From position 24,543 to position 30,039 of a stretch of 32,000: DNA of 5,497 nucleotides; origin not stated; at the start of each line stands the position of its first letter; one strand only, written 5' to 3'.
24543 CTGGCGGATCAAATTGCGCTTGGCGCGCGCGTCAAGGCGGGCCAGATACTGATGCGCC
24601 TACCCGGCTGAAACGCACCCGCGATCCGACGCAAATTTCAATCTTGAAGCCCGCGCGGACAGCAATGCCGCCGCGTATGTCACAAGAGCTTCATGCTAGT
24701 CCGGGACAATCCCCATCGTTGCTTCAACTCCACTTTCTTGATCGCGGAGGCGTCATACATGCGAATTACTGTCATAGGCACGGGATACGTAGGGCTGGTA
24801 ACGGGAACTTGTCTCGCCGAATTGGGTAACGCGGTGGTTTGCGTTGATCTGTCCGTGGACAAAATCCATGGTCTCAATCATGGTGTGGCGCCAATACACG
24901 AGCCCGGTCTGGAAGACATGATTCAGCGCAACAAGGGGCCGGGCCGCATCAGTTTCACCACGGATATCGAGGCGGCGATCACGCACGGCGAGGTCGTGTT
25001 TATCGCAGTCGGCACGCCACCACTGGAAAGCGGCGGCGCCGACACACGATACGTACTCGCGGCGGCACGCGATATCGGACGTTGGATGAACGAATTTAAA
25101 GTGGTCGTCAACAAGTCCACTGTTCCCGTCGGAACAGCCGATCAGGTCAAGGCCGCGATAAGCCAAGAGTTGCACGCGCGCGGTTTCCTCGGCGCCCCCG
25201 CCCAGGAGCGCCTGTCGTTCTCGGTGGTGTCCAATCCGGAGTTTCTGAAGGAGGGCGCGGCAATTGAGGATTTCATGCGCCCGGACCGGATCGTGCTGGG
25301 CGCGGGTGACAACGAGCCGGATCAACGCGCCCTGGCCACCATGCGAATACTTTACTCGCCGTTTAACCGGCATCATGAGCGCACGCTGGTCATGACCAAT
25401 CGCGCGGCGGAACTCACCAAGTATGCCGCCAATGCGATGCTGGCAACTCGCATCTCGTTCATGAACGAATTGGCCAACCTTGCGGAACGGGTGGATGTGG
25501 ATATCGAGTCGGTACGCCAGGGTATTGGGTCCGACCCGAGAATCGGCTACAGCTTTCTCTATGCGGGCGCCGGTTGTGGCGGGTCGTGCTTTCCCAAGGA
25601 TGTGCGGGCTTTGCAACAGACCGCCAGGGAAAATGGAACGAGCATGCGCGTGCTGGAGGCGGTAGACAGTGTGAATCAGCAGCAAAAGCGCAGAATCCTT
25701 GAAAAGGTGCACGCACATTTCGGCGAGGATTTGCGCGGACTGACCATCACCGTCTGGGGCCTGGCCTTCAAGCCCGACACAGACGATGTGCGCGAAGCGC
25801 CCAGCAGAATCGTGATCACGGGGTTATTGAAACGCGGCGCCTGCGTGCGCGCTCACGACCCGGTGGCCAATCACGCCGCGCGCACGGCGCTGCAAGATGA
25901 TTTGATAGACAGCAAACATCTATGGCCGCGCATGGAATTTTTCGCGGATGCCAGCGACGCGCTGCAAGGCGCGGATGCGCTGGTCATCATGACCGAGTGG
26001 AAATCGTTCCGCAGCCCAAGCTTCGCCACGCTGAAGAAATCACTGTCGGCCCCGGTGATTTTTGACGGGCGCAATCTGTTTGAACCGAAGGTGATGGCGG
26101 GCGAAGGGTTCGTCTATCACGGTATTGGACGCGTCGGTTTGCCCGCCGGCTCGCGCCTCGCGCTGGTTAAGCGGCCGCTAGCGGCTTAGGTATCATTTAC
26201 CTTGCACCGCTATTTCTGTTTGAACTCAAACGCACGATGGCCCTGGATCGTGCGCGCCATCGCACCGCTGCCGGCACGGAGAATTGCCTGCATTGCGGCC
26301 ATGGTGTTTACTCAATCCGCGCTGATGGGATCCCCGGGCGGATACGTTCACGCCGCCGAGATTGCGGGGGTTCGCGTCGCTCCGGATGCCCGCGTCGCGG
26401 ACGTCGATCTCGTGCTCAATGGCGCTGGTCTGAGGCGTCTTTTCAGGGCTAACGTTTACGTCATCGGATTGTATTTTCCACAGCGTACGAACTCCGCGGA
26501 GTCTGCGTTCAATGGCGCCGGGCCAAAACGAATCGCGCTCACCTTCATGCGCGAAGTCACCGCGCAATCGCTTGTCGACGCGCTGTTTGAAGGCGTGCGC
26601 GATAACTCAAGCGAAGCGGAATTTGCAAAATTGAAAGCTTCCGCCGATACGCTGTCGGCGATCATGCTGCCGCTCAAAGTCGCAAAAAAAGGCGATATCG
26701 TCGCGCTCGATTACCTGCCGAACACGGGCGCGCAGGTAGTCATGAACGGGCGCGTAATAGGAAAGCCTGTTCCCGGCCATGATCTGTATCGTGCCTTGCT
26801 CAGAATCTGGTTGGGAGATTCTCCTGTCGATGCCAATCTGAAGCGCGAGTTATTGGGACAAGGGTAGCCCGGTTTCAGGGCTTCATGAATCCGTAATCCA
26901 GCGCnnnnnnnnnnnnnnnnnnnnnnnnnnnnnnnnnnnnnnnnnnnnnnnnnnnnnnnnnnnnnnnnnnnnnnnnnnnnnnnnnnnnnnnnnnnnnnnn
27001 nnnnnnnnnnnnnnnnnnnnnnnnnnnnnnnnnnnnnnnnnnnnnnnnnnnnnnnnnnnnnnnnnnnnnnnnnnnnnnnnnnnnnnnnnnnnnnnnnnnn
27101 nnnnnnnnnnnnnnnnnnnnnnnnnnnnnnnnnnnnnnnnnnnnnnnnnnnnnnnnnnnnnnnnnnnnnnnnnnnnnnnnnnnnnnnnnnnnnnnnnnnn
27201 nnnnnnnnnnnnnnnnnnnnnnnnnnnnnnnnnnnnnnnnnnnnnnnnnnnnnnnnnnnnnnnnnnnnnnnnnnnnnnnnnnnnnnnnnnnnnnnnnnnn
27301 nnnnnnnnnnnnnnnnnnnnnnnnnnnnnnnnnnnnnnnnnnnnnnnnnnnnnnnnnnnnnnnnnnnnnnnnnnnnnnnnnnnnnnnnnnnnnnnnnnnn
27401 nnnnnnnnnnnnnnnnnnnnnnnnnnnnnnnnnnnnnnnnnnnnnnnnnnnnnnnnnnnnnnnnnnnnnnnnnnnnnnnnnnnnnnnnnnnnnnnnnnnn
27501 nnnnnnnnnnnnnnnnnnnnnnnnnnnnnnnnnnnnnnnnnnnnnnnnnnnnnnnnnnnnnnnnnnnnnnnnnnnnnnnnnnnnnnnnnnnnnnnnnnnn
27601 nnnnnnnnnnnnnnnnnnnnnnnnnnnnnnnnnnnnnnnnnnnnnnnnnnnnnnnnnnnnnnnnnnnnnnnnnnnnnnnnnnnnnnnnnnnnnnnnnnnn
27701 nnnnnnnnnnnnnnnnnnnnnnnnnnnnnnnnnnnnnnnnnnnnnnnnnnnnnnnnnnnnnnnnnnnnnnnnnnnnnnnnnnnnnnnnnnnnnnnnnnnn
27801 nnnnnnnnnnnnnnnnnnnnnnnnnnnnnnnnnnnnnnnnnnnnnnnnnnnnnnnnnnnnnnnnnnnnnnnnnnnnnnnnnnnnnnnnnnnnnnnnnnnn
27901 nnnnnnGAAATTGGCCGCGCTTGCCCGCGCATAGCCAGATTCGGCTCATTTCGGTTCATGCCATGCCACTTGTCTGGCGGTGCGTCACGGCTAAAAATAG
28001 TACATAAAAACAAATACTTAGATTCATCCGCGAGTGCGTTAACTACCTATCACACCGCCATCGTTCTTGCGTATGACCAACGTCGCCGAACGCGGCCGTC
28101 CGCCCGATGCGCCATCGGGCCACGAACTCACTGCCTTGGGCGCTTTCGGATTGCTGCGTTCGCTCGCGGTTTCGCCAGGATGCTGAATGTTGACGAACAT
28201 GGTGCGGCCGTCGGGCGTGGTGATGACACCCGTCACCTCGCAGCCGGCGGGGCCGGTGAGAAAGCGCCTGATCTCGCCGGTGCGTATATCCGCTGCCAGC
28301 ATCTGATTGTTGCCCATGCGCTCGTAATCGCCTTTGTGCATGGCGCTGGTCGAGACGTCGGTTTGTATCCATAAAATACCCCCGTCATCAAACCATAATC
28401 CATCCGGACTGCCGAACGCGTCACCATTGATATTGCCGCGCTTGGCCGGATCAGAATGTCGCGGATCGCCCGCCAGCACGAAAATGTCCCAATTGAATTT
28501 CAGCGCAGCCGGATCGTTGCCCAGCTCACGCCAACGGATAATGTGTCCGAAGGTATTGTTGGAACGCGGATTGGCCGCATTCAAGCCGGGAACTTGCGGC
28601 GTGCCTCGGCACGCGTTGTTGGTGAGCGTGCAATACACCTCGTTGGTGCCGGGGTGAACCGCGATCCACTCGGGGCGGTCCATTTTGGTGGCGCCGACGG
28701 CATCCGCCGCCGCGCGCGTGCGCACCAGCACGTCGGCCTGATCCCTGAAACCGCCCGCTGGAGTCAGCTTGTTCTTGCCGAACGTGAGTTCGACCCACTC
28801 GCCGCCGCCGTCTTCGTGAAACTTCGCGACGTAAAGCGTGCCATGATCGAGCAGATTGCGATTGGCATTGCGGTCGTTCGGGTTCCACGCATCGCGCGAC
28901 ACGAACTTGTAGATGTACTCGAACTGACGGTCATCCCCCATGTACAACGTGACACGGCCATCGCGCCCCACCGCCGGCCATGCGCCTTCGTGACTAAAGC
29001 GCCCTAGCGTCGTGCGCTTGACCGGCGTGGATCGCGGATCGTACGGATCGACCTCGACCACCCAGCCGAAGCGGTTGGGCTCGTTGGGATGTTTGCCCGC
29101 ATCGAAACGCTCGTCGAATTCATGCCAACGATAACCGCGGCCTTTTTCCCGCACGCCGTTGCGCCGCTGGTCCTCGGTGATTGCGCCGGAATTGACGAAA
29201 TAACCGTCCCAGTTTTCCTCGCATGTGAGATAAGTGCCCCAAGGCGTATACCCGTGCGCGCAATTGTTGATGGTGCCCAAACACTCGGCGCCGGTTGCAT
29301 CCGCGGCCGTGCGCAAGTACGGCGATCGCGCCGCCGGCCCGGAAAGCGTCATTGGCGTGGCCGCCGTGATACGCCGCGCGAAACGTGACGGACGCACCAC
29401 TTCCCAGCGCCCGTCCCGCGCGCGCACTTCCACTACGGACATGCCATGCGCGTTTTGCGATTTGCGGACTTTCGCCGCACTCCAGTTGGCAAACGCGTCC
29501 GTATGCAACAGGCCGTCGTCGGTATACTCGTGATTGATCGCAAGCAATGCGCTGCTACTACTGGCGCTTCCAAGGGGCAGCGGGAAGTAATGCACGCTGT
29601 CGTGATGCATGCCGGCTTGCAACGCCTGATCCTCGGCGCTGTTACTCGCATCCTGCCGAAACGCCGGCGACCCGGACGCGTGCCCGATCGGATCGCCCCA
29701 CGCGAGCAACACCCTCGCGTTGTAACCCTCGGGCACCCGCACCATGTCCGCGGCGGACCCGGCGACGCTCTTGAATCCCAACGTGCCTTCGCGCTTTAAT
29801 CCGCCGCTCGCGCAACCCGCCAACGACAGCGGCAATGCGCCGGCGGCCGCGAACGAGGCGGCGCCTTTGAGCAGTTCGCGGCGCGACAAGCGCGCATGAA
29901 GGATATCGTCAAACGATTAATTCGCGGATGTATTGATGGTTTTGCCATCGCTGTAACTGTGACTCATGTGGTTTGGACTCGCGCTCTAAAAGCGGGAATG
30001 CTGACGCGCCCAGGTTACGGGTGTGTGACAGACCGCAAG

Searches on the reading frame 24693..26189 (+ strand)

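Call 8: search_protein_families(library=pfam, proteins=[window:24693-26189:+], max_evalue=0.001)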
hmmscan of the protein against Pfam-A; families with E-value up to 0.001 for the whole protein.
window:24693-26189:+ (498 aa): 4 families
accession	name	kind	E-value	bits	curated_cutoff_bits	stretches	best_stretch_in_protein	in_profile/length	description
PF03721.20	UDPG_MGDP_dh_N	-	5.3e-61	205.9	27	1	23-209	1-180/187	UDP-glucose/GDP-mannose dehydrogenase family, NAD binding domain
PF00984.24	UDPG_MGDP_dh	-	3.8e-37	126.7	25.4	1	237-329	1-93/94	UDP-glucose/GDP-mannose dehydrogenase family, central domain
PF03720.21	UDPG_MGDP_dh_C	-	2.5e-30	105.3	30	1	354-464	2-102/103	UDP-glucose/GDP-mannose dehydrogenase family, UDP binding domain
PF14833.11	NAD_binding_11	-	0.00069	20.3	30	0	239-277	3-41/122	NAD-binding of NADP-dependent 3-hydroxyisobutyrate dehydrogenase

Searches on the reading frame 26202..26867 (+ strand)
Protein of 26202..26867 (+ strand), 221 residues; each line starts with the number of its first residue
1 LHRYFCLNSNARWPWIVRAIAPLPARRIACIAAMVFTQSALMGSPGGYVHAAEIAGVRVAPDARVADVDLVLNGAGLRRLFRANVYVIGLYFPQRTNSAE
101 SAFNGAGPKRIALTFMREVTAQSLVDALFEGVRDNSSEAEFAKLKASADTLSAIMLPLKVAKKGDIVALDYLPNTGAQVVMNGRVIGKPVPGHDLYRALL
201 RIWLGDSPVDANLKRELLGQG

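Call 8: search_protein_families(library=pfam, proteins=[window:26202-26867:+], max_evalue=0.001)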
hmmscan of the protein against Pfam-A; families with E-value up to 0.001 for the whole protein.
window:26202-26867:+ (221 aa): 1 family
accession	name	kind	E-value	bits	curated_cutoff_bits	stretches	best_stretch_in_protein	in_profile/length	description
PF16036.10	Chalcone_3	-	1.3e-43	149.4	27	1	51-219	1-165/165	Chalcone isomerase-like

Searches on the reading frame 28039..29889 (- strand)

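Call 8: search_protein_families(library=pfam, proteins=[window:28039-29889:-], max_evalue=0.001)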
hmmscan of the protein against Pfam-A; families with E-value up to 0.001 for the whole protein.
window:28039-29889:- (616 aa): 2 families
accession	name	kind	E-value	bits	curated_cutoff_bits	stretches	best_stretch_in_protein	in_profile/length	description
PF05787.19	PhoX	-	1.4e-177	592.5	24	1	38-572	2-515/515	Alkaline phosphatase PhoX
PF10518.14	TAT_signal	-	0.0005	20.3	22.7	0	1-20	2-21/21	TAT (twin-arginine translocation) pathway signal sequence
